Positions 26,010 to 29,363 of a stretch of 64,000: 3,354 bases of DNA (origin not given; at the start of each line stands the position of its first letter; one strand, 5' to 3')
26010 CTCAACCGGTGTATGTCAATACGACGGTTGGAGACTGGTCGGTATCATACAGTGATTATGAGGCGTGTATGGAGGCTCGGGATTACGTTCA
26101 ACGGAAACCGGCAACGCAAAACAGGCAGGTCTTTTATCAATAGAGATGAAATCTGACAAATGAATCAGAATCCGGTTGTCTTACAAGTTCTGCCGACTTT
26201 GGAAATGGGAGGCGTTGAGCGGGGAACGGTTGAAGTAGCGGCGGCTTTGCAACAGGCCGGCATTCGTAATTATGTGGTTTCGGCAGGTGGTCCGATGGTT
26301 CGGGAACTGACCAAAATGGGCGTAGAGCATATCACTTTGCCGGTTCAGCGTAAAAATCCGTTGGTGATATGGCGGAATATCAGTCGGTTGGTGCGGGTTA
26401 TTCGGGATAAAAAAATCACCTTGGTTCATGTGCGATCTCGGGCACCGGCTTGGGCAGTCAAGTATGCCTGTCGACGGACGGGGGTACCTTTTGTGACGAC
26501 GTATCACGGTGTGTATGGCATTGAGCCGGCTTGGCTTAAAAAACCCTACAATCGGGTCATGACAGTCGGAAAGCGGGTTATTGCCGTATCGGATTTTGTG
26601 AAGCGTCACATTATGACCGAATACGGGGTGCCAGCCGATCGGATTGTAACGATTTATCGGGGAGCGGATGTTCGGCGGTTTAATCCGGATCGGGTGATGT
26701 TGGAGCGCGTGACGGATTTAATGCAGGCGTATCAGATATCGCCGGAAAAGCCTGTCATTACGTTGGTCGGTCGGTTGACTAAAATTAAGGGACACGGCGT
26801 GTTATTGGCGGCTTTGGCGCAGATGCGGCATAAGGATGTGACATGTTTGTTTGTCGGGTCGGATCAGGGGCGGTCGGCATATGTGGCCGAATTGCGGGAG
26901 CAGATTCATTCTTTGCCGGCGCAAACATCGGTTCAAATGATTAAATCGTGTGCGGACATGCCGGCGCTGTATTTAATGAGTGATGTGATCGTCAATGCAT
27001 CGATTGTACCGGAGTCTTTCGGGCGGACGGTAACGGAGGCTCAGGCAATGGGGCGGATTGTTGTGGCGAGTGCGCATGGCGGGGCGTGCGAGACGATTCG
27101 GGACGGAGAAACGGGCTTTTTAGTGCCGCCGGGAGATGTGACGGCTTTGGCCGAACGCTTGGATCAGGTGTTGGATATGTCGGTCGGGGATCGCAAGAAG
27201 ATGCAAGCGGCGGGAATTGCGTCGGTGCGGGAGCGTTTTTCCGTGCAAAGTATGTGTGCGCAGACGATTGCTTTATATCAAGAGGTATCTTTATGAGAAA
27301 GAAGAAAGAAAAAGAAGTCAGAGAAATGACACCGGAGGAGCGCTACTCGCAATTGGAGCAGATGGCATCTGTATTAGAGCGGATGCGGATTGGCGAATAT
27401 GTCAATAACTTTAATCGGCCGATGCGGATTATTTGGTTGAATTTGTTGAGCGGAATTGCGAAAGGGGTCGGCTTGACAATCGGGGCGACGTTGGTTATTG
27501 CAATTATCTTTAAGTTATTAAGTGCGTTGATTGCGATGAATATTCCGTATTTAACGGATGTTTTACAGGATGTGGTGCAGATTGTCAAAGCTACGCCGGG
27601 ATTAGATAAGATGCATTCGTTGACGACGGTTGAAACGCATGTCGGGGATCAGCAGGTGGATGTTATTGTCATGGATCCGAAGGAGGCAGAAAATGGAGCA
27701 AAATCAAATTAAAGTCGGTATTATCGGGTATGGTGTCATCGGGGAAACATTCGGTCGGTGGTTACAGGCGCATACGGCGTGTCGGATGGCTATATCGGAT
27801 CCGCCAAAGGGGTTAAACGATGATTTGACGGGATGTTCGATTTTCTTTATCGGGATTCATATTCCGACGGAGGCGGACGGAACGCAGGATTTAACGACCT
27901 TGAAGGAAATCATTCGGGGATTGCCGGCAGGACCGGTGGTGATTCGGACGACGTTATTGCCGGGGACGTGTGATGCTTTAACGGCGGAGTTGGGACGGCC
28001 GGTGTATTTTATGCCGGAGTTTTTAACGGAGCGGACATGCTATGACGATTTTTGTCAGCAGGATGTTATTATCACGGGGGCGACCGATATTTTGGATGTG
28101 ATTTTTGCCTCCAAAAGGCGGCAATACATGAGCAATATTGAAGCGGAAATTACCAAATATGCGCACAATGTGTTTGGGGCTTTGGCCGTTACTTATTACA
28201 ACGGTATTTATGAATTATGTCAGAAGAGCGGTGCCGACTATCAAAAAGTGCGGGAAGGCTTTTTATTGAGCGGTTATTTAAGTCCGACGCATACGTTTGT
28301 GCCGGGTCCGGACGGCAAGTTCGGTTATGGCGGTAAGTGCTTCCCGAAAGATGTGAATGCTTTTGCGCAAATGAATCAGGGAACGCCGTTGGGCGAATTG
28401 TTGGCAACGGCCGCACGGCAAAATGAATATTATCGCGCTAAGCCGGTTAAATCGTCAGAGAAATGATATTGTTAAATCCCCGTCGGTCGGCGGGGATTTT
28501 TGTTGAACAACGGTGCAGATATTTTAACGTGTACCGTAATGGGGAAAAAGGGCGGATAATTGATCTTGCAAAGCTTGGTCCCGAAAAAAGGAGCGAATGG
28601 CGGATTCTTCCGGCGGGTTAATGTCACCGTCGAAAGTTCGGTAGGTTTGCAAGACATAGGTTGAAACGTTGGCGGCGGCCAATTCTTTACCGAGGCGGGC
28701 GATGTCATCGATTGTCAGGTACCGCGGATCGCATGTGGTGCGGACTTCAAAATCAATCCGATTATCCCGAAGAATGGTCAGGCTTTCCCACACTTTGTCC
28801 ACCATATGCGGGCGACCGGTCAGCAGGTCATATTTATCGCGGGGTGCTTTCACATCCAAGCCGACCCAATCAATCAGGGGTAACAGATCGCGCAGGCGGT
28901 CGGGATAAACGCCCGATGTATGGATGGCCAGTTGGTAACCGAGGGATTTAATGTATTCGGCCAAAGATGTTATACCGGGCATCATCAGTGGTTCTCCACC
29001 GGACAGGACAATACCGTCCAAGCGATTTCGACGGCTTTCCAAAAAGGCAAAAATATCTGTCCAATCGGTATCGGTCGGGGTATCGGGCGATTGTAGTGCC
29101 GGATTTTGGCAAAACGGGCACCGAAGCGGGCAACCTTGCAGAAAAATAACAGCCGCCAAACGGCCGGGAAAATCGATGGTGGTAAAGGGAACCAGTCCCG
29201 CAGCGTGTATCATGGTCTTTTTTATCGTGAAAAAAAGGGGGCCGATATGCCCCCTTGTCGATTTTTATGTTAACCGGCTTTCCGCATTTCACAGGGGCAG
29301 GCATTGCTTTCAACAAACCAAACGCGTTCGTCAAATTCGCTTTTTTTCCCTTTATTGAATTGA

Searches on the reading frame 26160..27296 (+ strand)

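Call 21: search_protein_families(library=pfam, proteins=[window:26160-27296:+], max_evalue=0.00001)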
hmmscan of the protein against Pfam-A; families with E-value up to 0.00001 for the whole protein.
window:26160-27296:+ (378 aa): 5 families
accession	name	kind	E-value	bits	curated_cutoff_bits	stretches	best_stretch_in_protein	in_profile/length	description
PF00534.26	Glycos_transf_1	-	3.1e-34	118.4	26.4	1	187-352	5-169/172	Glycosyl transferases group 1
PF13439.12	Glyco_transf_4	-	2.1e-31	109.7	28.5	1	16-173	1-170/170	Glycosyltransferase Family 4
PF13692.12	Glyco_trans_1_4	-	1.9e-29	103.2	27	1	197-339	1-141/142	Glycosyl transferases group 1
PF13579.12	Glyco_trans_4_4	-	7e-16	59.4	29.7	1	17-168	1-158/158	Glycosyl transferase 4-like domain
PF13477.12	Glyco_trans_4_2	-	3.9e-06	27.5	23.4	1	23-118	13-109/139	Glycosyl transferase 4-like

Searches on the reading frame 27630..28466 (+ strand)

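Call 21: search_protein_families(library=pfam, proteins=[window:27630-28466:+], max_evalue=0.00001)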
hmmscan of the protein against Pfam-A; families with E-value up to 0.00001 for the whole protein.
window:27630-28466:+ (278 aa): 2 families
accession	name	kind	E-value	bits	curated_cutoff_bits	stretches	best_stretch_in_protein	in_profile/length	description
PF00984.24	UDPG_MGDP_dh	-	2e-16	60.3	25.4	1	171-262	2-89/94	UDP-glucose/GDP-mannose dehydrogenase family, central domain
PF03721.20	UDPG_MGDP_dh_N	-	8.7e-06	25.9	27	0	66-153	74-177/187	UDP-glucose/GDP-mannose dehydrogenase family, NAD binding domain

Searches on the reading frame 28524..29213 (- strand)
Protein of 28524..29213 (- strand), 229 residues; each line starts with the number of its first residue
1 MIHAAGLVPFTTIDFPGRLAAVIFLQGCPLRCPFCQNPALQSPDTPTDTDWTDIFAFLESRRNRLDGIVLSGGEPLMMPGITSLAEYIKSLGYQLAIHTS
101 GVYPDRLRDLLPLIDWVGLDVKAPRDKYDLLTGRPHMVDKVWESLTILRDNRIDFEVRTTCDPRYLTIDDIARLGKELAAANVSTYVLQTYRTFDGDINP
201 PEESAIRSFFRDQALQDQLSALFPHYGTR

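Call 21: search_protein_families(library=pfam, proteins=[window:28524-29213:-], max_evalue=0.00001)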
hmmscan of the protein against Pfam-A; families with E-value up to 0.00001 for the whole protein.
window:28524-29213:- (229 aa): 2 families
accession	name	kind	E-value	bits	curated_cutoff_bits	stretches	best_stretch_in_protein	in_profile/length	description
PF04055.27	Radical_SAM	-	3.9e-22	79.6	29.5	1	22-154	1-142/166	Radical SAM superfamily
PF13353.11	Fer4_12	-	5.3e-10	40.2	22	1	21-108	8-98/137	4Fe-4S single cluster domain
